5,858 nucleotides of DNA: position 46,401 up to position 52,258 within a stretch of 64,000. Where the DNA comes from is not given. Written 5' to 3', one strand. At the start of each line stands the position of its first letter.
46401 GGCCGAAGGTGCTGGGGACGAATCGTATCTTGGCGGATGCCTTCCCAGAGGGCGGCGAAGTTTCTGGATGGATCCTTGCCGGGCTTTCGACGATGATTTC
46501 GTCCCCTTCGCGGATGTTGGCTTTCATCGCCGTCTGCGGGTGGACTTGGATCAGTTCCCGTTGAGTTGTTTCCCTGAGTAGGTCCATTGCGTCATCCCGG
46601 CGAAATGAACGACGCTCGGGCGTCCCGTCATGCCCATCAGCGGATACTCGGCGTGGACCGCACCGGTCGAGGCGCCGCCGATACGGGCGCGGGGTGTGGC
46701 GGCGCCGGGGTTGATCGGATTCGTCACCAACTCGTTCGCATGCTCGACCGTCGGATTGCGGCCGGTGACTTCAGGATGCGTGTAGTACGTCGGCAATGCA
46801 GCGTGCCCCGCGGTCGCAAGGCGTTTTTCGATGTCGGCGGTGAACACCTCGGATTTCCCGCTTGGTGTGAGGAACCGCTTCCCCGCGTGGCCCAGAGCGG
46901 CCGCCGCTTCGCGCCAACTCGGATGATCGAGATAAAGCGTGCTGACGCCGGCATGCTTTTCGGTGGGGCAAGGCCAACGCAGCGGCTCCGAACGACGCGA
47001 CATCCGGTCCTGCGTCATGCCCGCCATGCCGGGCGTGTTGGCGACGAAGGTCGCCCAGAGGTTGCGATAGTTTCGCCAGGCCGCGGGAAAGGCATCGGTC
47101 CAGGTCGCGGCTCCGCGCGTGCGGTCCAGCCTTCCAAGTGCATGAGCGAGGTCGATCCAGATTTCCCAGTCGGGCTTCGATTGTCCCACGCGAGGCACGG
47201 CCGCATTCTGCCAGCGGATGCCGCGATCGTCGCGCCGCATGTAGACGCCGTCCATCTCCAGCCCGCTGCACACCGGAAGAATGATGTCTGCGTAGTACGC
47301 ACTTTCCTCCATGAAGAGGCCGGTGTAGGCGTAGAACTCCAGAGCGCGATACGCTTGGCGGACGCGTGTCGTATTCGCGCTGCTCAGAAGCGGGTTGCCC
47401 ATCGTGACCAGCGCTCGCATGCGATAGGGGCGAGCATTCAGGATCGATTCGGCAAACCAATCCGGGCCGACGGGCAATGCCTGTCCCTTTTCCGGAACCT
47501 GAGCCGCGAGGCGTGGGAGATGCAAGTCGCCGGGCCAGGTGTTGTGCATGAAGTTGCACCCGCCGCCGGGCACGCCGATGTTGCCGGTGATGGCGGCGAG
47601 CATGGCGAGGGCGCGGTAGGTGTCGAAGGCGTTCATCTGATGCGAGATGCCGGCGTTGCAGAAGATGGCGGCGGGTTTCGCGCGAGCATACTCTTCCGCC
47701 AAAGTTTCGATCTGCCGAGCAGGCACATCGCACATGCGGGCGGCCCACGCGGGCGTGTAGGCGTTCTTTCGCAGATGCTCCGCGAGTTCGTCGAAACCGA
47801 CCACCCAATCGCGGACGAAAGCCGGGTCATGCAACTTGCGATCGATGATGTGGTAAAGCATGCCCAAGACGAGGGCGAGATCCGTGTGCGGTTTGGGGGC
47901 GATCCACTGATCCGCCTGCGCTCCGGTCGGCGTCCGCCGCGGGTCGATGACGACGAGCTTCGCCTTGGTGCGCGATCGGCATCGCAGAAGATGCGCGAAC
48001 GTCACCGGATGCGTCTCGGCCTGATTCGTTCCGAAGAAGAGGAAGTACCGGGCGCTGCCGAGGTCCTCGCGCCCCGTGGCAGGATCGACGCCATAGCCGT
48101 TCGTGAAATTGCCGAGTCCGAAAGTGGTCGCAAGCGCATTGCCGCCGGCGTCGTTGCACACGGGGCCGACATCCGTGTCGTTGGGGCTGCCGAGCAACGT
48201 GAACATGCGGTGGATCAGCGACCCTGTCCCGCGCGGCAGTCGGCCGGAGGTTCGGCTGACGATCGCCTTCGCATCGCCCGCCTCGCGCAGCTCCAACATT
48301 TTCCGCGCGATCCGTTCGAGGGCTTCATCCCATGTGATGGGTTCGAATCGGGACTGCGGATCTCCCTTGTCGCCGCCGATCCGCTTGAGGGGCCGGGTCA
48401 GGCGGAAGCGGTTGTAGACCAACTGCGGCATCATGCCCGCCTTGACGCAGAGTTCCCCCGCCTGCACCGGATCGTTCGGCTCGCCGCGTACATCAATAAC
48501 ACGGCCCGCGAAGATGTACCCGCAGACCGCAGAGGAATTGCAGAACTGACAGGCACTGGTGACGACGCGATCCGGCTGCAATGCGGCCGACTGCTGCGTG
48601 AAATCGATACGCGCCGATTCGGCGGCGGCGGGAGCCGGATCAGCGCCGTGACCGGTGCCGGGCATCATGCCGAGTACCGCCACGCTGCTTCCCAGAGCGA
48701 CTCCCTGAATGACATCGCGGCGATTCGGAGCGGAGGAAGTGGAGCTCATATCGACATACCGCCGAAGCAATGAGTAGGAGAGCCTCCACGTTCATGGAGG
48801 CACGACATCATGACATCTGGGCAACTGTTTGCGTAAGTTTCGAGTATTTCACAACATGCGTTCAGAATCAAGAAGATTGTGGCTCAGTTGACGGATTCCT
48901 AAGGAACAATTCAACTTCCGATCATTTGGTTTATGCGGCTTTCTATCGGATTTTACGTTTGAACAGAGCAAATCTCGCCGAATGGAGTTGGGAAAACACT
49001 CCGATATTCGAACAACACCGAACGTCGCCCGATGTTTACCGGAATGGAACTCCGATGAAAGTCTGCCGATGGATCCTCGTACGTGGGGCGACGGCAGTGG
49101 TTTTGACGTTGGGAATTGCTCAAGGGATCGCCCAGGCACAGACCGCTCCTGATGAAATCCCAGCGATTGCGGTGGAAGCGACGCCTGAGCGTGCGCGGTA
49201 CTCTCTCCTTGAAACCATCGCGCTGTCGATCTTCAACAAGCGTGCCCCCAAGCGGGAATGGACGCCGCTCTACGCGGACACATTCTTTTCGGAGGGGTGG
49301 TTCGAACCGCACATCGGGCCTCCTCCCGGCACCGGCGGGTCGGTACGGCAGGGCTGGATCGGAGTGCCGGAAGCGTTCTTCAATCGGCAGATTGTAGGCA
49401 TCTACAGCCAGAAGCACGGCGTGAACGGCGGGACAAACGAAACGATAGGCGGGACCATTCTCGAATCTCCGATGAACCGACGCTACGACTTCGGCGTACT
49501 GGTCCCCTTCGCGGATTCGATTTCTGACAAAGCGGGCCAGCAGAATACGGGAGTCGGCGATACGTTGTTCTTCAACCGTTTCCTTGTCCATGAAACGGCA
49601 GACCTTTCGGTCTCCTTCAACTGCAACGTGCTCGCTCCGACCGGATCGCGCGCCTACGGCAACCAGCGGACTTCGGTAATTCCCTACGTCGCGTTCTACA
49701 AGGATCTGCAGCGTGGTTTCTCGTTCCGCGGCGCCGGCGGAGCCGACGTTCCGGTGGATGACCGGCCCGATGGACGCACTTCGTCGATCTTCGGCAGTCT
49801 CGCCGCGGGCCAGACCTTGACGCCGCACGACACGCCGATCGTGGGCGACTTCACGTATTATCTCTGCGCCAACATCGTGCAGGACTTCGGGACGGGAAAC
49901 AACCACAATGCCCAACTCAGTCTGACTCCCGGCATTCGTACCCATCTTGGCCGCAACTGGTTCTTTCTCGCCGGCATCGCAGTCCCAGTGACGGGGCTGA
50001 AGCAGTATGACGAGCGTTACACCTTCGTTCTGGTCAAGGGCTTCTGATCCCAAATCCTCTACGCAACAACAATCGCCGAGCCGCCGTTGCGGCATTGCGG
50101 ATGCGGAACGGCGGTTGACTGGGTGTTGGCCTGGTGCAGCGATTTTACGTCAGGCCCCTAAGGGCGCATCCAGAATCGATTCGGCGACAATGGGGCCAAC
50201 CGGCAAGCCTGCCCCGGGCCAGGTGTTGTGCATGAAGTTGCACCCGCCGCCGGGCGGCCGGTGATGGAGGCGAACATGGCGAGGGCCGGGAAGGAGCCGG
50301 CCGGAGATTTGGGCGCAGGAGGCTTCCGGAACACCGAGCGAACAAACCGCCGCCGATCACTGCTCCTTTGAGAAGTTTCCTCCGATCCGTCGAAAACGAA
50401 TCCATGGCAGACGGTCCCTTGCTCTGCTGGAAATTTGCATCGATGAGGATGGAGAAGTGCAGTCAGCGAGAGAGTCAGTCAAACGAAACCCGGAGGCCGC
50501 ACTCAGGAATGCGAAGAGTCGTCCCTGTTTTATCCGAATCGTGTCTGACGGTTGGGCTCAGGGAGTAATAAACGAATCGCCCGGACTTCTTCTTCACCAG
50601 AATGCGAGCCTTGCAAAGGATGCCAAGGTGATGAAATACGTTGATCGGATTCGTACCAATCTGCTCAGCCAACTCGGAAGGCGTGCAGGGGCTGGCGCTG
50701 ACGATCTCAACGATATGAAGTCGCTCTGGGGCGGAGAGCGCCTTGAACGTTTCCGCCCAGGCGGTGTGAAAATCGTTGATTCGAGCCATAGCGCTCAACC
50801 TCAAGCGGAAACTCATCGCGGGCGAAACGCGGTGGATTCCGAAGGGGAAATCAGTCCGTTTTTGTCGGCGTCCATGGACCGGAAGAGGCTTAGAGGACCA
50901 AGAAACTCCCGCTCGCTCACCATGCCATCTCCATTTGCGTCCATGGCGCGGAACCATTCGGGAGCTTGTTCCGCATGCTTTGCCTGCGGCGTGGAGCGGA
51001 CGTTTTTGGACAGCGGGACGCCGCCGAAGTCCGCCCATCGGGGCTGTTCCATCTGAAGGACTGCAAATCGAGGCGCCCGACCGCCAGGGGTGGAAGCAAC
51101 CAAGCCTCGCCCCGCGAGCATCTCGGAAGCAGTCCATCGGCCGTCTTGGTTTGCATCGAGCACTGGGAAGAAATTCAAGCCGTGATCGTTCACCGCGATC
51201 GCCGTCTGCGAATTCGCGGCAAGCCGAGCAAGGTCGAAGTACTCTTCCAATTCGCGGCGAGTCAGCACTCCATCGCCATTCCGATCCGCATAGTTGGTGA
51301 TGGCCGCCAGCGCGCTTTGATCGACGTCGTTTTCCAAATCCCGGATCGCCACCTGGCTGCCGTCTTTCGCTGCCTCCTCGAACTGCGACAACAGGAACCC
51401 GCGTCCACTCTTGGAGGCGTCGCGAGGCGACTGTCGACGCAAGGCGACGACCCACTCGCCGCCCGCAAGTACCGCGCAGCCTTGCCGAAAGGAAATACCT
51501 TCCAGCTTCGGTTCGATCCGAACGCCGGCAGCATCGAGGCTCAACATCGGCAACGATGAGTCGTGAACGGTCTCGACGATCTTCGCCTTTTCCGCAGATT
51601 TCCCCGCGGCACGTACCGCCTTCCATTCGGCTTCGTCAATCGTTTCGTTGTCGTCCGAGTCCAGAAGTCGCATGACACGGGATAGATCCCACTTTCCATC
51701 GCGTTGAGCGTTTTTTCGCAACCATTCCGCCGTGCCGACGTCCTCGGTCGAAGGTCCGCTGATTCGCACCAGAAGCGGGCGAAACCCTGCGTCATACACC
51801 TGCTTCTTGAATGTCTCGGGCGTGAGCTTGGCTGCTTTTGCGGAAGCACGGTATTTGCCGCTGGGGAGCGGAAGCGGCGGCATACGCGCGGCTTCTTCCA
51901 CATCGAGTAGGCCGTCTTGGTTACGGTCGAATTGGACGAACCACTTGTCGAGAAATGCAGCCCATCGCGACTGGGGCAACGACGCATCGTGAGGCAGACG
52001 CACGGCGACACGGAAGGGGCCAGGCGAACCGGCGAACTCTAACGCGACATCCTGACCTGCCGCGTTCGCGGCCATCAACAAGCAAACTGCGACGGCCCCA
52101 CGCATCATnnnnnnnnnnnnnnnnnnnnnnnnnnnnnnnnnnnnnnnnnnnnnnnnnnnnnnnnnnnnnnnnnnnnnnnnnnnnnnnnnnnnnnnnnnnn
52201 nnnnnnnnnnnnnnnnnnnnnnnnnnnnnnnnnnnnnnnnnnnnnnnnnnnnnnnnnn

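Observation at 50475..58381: ArsR-linked minus-strand cluster with tandem ArsI/CadI-type VOC domains fused to a motif-I-less methyltransferase-like module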

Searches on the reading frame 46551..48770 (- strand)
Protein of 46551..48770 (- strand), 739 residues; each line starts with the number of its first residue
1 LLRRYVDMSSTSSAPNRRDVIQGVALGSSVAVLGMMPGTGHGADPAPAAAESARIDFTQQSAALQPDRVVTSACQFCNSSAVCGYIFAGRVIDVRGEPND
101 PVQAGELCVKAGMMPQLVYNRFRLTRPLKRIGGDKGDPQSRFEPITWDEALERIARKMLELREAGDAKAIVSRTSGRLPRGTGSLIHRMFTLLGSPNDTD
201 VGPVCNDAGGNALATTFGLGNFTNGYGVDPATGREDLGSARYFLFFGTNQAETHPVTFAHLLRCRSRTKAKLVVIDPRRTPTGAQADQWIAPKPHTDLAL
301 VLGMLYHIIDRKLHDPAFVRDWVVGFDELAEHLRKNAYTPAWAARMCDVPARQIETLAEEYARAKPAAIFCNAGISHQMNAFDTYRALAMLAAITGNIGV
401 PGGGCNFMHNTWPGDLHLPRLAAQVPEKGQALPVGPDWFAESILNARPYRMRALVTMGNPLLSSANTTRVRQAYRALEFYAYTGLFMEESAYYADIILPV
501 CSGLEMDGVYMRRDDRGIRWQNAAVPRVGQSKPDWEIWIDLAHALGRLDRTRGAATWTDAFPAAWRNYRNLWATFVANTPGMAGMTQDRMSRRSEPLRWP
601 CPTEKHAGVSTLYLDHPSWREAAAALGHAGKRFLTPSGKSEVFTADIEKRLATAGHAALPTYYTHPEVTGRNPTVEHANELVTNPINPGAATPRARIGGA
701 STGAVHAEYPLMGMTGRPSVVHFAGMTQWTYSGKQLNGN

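Call 34: search_protein_families(library=ncbifam, max_evalue=0.001, proteins=[window:46551-48770:-])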
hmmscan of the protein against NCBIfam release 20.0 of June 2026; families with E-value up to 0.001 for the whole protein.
window:46551-48770:- (739 aa): 27 families (the best 25 are shown)
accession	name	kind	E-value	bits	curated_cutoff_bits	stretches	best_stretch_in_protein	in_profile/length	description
TIGR01591.1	Fdh-alpha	equivalog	2.5e-81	273.7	666.25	2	74-408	3-321/672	formate dehydrogenase subunit alpha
NF012032.0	PRK15488.1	equivalog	6.4e-67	226.1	694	2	16-403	4-360/759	thiosulfate reductase PhsA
NF047855.1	AssmNtatRedNasC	equivalog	1.9e-59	201.6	1100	2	57-404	8-342/708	assimilatory nitrate reductase catalytic subunit NasC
TIGR02166.1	dmsA_ynfE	subfamily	7.9e-49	166.4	777.7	1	61-405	35-398/794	DMSO/selenate family reductase complex A subunit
TIGR03479.1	DMSO_red_II_alp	subfamily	2.7e-39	134.9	984.75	3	108-320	105-304/913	molybdopterin-dependent oxidoreductase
NF041714.1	arsenate_red_ArrA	equivalog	3.4e-38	131.3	1600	1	67-403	48-398/848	arsenate respiratory reductase molybdopterin-containing subunit ArrA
NF041323.1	Nitr_red_NasA_Halo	equivalog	5.8e-38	130.9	1000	1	92-660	21-565/673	assimilatory nitrate reductase NasA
NF041885.1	selenate_YnfE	exception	2.5e-36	124.8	1675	1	56-406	35-406/805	selenate/tellurate reductase subunit YnfE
TIGR01553.1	formate-DH-alph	equivalog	3.8e-36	124.2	814.2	2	34-322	16-303/1009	formate dehydrogenase-N subunit alpha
NF011566.1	PRK14990.1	exception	1.3e-35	122.6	1600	1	100-405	96-418/814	dimethylsulfoxide reductase subunit A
NF041513.1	formate_DH_Act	exception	6.5e-33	113.6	1400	1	48-327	22-295/1067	formate dehydrogenase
TIGR00509.1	bisC_fam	subfamily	1.6e-32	112.6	1017.55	2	139-408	68-347/772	molybdopterin guanine dinucleotide-containing S/N-oxide reductase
NF041884.1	selenate_YnfF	exception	4.7e-31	107.5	1650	1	60-412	36-405/798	selenate/tellurate reductase subunit YnfF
NF010055.0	PRK13532.1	equivalog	1.4e-28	99.7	904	1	59-323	35-291/830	nitrate reductase catalytic subunit NapA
NF011682.0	PRK15102.1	equivalog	4.3e-26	91.3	909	2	266-409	254-401/829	trimethylamine-N-oxide reductase TorA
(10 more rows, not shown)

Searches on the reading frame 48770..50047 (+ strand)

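Call 34: search_protein_families(library=ncbifam, max_evalue=0.001, proteins=[window:48770-50047:+])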
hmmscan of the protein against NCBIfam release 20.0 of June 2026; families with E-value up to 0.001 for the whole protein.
window:48770-50047:+ (425 aa): 0 families

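Call 61: search_protein_families(library=pfam, max_evalue=0.001, proteins=[window:48770-50047:+])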
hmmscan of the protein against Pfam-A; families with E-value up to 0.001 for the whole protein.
window:48770-50047:+ (425 aa): 1 family
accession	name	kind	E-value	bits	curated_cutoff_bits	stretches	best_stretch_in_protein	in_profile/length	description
PF13557.12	Phenol_MetA_deg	-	1.3e-06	29.1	22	1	236-403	37-221/242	Putative MetA-pathway of phenol degradation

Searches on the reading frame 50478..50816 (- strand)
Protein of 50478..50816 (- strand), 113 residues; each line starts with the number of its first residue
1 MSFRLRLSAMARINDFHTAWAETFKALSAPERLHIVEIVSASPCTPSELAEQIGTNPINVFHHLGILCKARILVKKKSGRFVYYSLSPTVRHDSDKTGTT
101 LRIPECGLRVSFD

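Call 8: search_protein_families(library=ncbifam, max_evalue=0.01, proteins=[window:50478-50816:-])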
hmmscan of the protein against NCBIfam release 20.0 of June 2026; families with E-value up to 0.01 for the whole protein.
seq(113 aa): 7 families
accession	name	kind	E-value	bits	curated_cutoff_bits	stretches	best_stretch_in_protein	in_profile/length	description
NF033788.1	HTH_metalloreg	subfamily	5.7e-17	61.3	55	1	21-89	2-71/77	metalloregulator ArsR/SmtB family transcription factor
NF033789.1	repress_SdpR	subfamily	4.4e-13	48.9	100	1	23-93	1-71/79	autorepressor SdpR family transcription factor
NF045707.1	Dbac_1936_reg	equivalog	9.2e-07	28.8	115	1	18-87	5-74/99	ArsR/SmtB-type metalloregulator TsoR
NF047906.1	CdPbTransRegCmtR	equivalog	1.9e-06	27.7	150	1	17-87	8-78/104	Cd(II)/Pb(II)-sensing metalloregulatory transcriptional regulator CmtR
NF007528.0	PRK10141.1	subfamily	2.6e-06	27.3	97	1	23-90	9-77/117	metalloregulator ArsR/SmtB family transcription factor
NF041413.1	ArsR_Rv2640c_fam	equivalog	1e-05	25.9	155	1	21-87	33-102/118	Rv2640c family ArsR-like transcriptional regulator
NF040642.1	sulf_sens_BigR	equivalog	4.8e-05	23.4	155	1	21-87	11-77/95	sulfite-sensing transcriptional repressor BigR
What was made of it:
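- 50475..50816 (-): ArsR/SmtB regulator of the cluster-specific subfamily. Its sensor cysteines are degenerate (Trp for the N-terminal Cys; PECG for GCC). NF033788, 61.3 bits against a cut-off of 55 (call 8).
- On ArsR/SmtB metalloregulators (NF033788): 61.3 bits (call 8).
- Closest known: CadI. Different: The regulator here is not in the Rv2640c or CmtR families (scores far below cut-off, call 8).
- The CmtR and Rv2640c scores are far below cut-off (27.7 against 150; 25.9 against 155) (call 8).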

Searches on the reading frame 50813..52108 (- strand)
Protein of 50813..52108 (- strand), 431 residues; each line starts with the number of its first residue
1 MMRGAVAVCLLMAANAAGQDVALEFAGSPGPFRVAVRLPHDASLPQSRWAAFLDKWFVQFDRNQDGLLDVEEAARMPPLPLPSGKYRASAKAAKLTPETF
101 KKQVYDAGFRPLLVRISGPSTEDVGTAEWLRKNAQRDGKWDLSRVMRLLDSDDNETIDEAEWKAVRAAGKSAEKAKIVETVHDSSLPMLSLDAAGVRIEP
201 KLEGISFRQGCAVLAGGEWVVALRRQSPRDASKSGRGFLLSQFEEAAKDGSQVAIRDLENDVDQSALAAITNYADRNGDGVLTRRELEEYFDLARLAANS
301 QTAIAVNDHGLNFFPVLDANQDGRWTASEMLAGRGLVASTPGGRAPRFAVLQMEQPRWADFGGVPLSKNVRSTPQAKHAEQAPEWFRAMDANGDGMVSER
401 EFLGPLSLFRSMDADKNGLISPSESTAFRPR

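Call 61: search_protein_families(library=pfam, max_evalue=0.001, proteins=[window:50813-52108:-])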
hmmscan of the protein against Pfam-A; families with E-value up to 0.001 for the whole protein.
window:50813-52108:- (431 aa): 4 families
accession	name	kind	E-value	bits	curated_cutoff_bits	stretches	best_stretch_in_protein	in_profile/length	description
PF13202.12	EF-hand_5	-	5.3e-22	76.6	25.9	2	385-402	4-21/25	EF hand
PF00036.39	EF-hand_1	-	1.3e-19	68.6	25.4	0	384-403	4-23/29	EF hand domain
PF13405.12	EF-hand_6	-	5.3e-19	66.5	25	0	53-73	2-22/30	EF-hand domain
PF13499.12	EF-hand_7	-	3.9e-17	62.8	30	0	313-403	7-63/67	EF-hand domain pair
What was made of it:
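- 50813..52108 (-): Secreted EF-hand repeat protein, intact. Its start overlaps the DUF1501 stop (ATGA). Pfam EF-hand families (call 61).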
